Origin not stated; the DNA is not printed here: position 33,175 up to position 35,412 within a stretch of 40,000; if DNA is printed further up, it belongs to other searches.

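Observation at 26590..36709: Alginate-like (Alg8/Alg44) synthase core rewired into a six-gene locus with a Ugd-type precursor enzyme: candidate undescribed c-di-GMP-gated polyuronide secretion system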

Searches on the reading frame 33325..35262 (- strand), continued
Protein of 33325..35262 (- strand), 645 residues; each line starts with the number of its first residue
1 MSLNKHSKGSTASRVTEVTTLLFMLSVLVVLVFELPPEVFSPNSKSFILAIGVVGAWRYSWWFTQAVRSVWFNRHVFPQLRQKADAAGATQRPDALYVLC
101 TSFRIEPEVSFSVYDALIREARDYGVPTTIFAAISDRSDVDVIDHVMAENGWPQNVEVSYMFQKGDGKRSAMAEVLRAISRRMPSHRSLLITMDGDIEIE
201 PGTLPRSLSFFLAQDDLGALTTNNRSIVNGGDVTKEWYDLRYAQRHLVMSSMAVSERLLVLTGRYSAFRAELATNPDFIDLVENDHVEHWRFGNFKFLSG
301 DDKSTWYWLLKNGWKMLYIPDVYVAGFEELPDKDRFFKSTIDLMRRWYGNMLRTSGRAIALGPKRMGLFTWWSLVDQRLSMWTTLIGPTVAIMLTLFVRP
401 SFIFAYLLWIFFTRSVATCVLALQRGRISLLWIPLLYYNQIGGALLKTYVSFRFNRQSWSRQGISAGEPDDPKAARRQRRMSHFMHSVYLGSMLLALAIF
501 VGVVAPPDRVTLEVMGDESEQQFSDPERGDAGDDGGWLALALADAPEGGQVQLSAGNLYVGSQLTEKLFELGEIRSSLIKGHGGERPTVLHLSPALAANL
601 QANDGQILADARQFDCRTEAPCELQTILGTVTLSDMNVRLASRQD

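Call 60: search_dna_similar(query=window:33325-35262:-, collection=plasmids, mode=protein, max_evalue=1e-10, max_rows=25)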
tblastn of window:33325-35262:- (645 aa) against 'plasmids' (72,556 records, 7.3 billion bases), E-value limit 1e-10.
Records with a match: 14; places in all: 17; records where one place covers at least 80% of the query: 0.
Best place of each record, by identity: <60% 14.
By first word of the organism name: Rhizobium 9; Loktanella 2; Salipiger 1; Jannaschia 1; Tateyamaria 1.
By predicted mobility (MOB-suite, as given by PLSDB): non-mobilizable 14.
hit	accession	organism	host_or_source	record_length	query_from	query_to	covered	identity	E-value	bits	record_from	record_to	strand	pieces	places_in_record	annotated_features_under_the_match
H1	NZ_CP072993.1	Loktanella salsilacus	-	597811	43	503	71%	40.3%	8e-100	342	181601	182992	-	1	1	glycosyltransferase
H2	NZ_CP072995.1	Loktanella salsilacus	-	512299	43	503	71%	40.3%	2e-99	341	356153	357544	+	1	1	glycosyltransferase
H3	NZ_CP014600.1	Salipiger sp. CCB-MM3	mangrove soil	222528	48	504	71%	40.5%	2e-93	323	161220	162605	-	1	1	glycosyltransferase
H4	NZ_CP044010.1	Rhizobium sp. BG6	Prosopis cineraria,pure bacterial ...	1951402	48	519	73%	38.8%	3e-103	352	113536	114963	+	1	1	none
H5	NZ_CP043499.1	Rhizobium grahamii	Prosopis cineraria,pure bacterial ...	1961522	48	519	73%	38.8%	3e-103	352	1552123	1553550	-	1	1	none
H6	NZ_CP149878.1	Rhizobium sp. T1473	Medicago sativa,Cell Culture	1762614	48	508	71%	39.5%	3e-102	349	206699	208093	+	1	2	none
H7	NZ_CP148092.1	Rhizobium sp. T1470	Medicago sativa,cell culture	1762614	48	508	71%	39.5%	3e-102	349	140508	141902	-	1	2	none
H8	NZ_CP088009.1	Rhizobium sp. T136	Melilotus albus,Cell culture,root nodule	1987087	48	508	71%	39.5%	3e-102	349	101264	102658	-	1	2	none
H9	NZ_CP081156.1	Jannaschia sp. M317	-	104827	44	486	69%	41.1%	4e-98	337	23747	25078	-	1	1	glycosyltransferase family 2 protein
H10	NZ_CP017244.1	Rhizobium etli 8C-3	Phaseolus vulgaris,cell culture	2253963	40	470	67%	41.7%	6e-103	351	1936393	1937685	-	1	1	record has no annotation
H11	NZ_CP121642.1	Rhizobium sp. CC1099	Onobrychis viciifolia,cell culture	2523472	40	470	67%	41.7%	5e-102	348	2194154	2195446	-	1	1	none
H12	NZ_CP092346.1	Rhizobium gallicum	Phaseolus vulgaris,Cell culture,nodule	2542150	40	470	67%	41.7%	5e-102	348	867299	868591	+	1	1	none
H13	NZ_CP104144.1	Rhizobium sullae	Sulla coronaria,cell culture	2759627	40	470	67%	41.5%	1e-101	347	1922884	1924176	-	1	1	record has no annotation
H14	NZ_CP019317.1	Tateyamaria omphalii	Single cell,seawater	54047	43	499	71%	38.7%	1e-92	321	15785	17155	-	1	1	glycosyltransferase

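Call 61: get_annotated_region(hit=H12, flank=9000)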
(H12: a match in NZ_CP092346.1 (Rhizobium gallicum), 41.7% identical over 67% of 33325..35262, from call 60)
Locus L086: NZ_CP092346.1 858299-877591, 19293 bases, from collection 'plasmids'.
description: Rhizobium gallicum strain M101 plasmid pRGM101b, complete sequence
organism: Rhizobium gallicum (NCBI taxid 56730)
taxonomy: Bacteria; Pseudomonadota; Alphaproteobacteria; Hyphomicrobiales; Rhizobiaceae; Rhizobium; Rhizobium gallicum
host: -; source: Phaseolus vulgaris,Cell culture,nodule; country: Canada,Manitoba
typing (MOB-suite, as given by PLSDB): non-mobilizable
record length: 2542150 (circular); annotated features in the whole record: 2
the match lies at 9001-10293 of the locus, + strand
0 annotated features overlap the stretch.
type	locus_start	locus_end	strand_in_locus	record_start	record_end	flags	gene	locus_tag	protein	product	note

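Call 62: get_annotated_region(hit=H1, flank=9000)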
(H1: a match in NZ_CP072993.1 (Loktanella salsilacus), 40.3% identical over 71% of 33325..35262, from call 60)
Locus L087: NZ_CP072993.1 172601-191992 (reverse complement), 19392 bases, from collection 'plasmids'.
description: Loktanella salsilacus strain 1A07893 plasmid plas2, complete sequence
organism: Loktanella salsilacus (NCBI taxid 195913)
taxonomy: Bacteria; Pseudomonadota; Alphaproteobacteria; Rhodobacterales; Roseobacteraceae; Loktanella; Loktanella salsilacus
host: -; source: -; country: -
typing (MOB-suite, as given by PLSDB): non-mobilizable
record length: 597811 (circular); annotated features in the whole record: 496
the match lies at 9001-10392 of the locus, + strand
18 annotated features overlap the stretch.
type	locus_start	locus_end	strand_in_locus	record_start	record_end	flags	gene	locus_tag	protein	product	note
CDS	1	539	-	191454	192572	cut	-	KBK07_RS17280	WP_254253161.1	MSMEG_0568 family radical SAM protein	GO:0009058 - biosynthetic process [Evidence IEA]; GO:0046500 - S-adenosylmethionine metabolic process [Evidence IEA]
CDS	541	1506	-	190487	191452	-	-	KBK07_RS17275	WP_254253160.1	Nit6803 family nitrilase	GO:0009058 - biosynthetic process [Evidence IEA]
CDS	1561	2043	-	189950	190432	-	-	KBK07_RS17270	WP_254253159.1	MSMEG_0572/Sll0783 family nitrogen starvation response protein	-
CDS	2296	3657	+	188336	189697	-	-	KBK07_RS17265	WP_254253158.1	PLP-dependent aminotransferase family protein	-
CDS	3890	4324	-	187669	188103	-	-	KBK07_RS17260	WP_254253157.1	DUF6789 family protein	-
CDS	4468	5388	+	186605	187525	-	-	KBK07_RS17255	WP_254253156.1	LysR family transcriptional regulator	-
CDS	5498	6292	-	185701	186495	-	-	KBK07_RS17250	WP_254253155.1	methyltransferase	-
CDS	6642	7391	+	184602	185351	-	-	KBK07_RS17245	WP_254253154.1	response regulator transcription factor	GO:0000160 - phosphorelay signal transduction system [Evidence IEA]; GO:0006355 - regulation of DNA-templated ...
CDS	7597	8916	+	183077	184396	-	-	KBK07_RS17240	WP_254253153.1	nucleotide sugar dehydrogenase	GO:0000271 - polysaccharide biosynthetic process [Evidence IEA]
CDS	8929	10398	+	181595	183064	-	-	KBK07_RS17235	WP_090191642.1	glycosyltransferase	-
CDS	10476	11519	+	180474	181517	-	-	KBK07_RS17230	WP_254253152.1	hypothetical protein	-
CDS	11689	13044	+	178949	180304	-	-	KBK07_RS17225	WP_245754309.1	sugar phosphate nucleotidyltransferase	GO:0009058 - biosynthetic process [Evidence IEA]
CDS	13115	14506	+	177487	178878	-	-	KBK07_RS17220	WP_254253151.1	right-handed parallel beta-helix repeat-containing protein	-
CDS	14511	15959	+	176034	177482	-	-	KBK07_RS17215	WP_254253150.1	MBOAT family protein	-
CDS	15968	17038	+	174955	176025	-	-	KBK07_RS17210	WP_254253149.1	hypothetical protein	-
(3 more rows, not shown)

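Call 67: find_encoding_contigs(protein=P0042, flank=10000, max_places=1)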
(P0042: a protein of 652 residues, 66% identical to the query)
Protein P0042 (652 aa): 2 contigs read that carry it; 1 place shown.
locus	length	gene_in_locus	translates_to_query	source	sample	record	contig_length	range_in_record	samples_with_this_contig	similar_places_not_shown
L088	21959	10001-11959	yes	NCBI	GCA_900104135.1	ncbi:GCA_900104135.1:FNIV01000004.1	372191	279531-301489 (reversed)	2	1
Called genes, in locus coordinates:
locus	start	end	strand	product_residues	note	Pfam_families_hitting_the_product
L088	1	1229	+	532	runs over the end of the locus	PF00999:Na_H_Exchanger, PF02254:TrkA_N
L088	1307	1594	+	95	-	-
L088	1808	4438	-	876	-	PF17900:Peptidase_M1_N, PF01433:Peptidase_M1, PF11940:DUF3458, PF17432:DUF3458_C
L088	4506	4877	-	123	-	PF04304:DUF454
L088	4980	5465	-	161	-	PF04461:YajQ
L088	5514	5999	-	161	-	PF13302:Acetyltransf_3 (weak), PF00583:Acetyltransf_1, PF13673:Acetyltransf_10, PF13508:Acetyltransf_7, PF08445:FR47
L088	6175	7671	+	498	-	PF14401:RLAN, PF08443:RimK, PF07478:Dala_Dala_lig_C (weak)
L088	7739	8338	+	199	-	PF02572:CobA_CobO_BtuR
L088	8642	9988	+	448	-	PF03721:UDPG_MGDP_dh_N, PF00984:UDPG_MGDP_dh, PF03720:UDPG_MGDP_dh_C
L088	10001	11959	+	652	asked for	PF13641:Glyco_tranf_2_3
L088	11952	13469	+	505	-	PF07238:PilZ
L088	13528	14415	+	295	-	PF21294:Polysacc_lyase_14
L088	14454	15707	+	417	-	PF05426:Alginate_lyase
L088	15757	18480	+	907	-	-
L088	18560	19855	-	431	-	PF00709:Adenylsucc_synt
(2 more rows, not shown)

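Call 71: predict_structure(alignment_id=A2)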
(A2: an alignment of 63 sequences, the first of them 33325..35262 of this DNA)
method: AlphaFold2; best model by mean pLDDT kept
length: 645 residues; sequences in the alignment: 63
mean_pLDDT: 85.7   pTM: 0.73
mean pLDDT of the five models: 85.7, 85.5, 82.9, 82.1, 80.7
residues with pLDDT >= 90: 332; 70-90: 240; 50-70: 44; < 50: 29
segments of 3 or more residues with pLDDT < 50: 1-6, 458-464, 518-531
pLDDT, mean of each block of 10 residues (from residue 1): 53 90 94 80 70 86 95 97 96 95 79 93 96 86 94 95 67 89 95 89 95 95 87 90 93 92 88 91 81 67 87 94 85 80 82 85 91 92 88 86 89 94 91 94 89 61 58 86 90 88 72 60 42 82 90 91 90 92 87 92 93 93 93 95 57
secondary structure, 60 per line:
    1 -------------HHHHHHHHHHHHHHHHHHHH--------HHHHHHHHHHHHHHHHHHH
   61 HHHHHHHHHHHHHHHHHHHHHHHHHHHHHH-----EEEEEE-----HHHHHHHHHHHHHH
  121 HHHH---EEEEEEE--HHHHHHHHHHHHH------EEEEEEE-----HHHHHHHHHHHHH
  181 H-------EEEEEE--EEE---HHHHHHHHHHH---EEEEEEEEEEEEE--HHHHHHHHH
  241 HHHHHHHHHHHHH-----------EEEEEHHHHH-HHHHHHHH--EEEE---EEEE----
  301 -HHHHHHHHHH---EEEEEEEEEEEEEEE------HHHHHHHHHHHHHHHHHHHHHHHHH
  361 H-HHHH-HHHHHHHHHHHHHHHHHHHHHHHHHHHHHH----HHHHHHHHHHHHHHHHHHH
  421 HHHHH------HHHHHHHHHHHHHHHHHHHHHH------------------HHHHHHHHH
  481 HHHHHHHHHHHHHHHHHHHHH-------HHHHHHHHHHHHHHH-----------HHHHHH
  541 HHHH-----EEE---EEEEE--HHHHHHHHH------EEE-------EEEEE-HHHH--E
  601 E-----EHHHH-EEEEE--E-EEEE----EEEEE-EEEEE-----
elements in order: H14-33 H42-90 E96-101 H107-124 E128-134 H137-149 E156-162 H168-181 E189-194 E197-199 H203-213 E217-229 H232-253 E265-269 H270-274 H276-283 E286-289 E293-296 H302-311 E315-329 H336-361 H363-366 H368-397 H402-425 H432-453 H472-501 H509-523 H535-544 E550-552 E556-560 H563-571 E578-580 E588-592 H594-597 H608-611 E613-617 E622-625 E630-634 E636-640

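Call 75: fold_search(model_id=the predicted structure, library=pdb)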
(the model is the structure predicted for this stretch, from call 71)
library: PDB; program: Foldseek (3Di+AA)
matches with E <= 10: 1613; with E <= 0.001: 159
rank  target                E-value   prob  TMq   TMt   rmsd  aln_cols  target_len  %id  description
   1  7sp8_A                2.4e-14  1.00  0.49  0.62  10.0       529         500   13  Chlorella virus Hyaluronan Synthase bound to UDP-GlcNAc (released 2022-04-06)
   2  7sp9_A                2.7e-14  1.00  0.50  0.63  10.5       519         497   12  Chlorella virus Hyaluronan Synthase in the GlcNAc-primed channel-closed state (released 2022-04-06)
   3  9yq5_A                4.7e-14  1.00  0.48  0.61  16.9       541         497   12  Chlorella virus hyaluronan synthase bound to an inserted UDP-GlcA (released 2025-12-10)
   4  7sp7_A                7.9e-14  1.00  0.48  0.61  10.2       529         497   12  Chlorella virus hyaluronan synthase inhibited by UDP (released 2022-04-06)
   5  9yq2_A                1.3e-13  1.00  0.47  0.61  15.0       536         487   12  Chlorella virus hyaluronan synthase bound to DDM (released 2025-12-10)
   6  8smm_A                2.2e-13  1.00  0.49  0.61  17.6       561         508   14  Xenopus laevis hyaluronan synthase 1 (released 2024-05-01)
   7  8smn_A                2.4e-13  1.00  0.47  0.58  15.7       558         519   11  Xenopus laevis hyaluronan synthase 1, nascent HA polymer bound state (released 2024-05-01)
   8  8snc_A                3.3e-13  1.00  0.48  0.61  15.4       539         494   12  Chlorella virus Hyaluronan Synthase bound to GlcA extended GlcNAc primer (released 2024-05-01)
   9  9yq4_A                4.1e-13  1.00  0.47  0.60  17.6       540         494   12  Chlorella virus hyaluronan synthase bound to a proofreading UDP-GlcA (released 2025-12-10)
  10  8sne_A                7.2e-13  1.00  0.48  0.62  16.9       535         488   12  Chlorella virus Hyaluronan Synthase bound to GlcA extended GlcNAc primer and UDP (released 2024-05-01)
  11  9kqc_A                7.2e-13  1.00  0.48  0.60  17.8       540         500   13  Chlorella virus Hyaluronan Synthase bound to VNAR (released 2025-05-14)
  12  8smp_A                1.9e-12  1.00  0.49  0.59  16.3       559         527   11  Xenopus laevis hyaluronan synthase 1, UDP-bound, gating loop inserted state (released 2024-05-01)
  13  7sp6_A                3.3e-12  1.00  0.49  0.63  17.2       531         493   12  Chlorella virus hyaluronan synthase (released 2022-04-06)
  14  9b8v_E                5.4e-10  1.00  0.39  0.31  13.7       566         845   14  AlphaFold2 informed cryo-EM model of the E. coli cellulose synthase BcsAG3B6 complex (released 2025-02-19)
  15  5ej1_A                5.4e-10  1.00  0.32  0.29  18.9       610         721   14  Pre-translocation state of bacterial cellulose synthase (released 2016-03-30)
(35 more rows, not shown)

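Call 88: list_cluster_members(proteins=[P0143, P0136, P0156, P0138, P0128, P0126, P0130, P0133, P0134, P0139])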
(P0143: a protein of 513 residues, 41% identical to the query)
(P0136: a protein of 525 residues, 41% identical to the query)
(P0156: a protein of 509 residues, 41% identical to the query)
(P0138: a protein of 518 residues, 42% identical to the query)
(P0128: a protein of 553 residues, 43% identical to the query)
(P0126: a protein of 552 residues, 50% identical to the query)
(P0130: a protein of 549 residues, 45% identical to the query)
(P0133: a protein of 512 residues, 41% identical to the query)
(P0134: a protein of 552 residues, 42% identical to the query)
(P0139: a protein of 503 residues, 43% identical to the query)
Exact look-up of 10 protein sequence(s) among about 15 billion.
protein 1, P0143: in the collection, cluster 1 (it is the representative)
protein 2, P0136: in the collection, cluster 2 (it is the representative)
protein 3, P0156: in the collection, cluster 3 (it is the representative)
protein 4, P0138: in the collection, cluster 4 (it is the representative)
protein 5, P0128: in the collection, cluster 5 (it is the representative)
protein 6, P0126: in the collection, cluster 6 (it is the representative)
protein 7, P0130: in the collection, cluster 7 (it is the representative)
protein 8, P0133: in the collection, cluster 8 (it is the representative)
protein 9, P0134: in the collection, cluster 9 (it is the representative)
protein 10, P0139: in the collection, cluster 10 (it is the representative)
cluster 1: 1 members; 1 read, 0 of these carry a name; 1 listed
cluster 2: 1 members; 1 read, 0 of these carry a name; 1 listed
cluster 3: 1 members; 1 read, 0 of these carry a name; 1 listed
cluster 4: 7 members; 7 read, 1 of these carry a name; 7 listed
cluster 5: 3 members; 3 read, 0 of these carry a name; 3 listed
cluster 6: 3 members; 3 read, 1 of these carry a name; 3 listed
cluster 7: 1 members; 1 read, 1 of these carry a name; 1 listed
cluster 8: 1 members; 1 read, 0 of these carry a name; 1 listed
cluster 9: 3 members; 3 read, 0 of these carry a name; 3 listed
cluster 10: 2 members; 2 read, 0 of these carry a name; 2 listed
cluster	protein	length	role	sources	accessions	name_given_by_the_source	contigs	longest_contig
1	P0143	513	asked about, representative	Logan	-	-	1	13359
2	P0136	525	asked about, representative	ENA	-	-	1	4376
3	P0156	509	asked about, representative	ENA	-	-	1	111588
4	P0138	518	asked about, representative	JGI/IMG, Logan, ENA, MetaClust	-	\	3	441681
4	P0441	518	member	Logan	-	-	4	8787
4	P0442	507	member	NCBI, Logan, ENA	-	-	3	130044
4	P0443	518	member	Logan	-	-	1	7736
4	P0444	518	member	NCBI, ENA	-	-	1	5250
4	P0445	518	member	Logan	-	-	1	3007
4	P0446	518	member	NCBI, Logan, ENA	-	-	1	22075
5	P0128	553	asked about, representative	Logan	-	-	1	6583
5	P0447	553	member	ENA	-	-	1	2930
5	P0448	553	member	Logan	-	-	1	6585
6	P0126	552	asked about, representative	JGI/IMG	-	-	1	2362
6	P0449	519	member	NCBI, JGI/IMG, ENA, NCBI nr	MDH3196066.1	MAG: glycosyltransferase family 2 protein [Hyphomicrobiales bacterium] | glycosyltransferase family 2 protein [Hyphomicrobiales bacterium]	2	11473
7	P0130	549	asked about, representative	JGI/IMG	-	glycosyltransferase Alg8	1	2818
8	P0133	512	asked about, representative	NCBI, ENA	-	-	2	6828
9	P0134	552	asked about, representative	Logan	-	-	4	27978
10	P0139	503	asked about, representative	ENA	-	-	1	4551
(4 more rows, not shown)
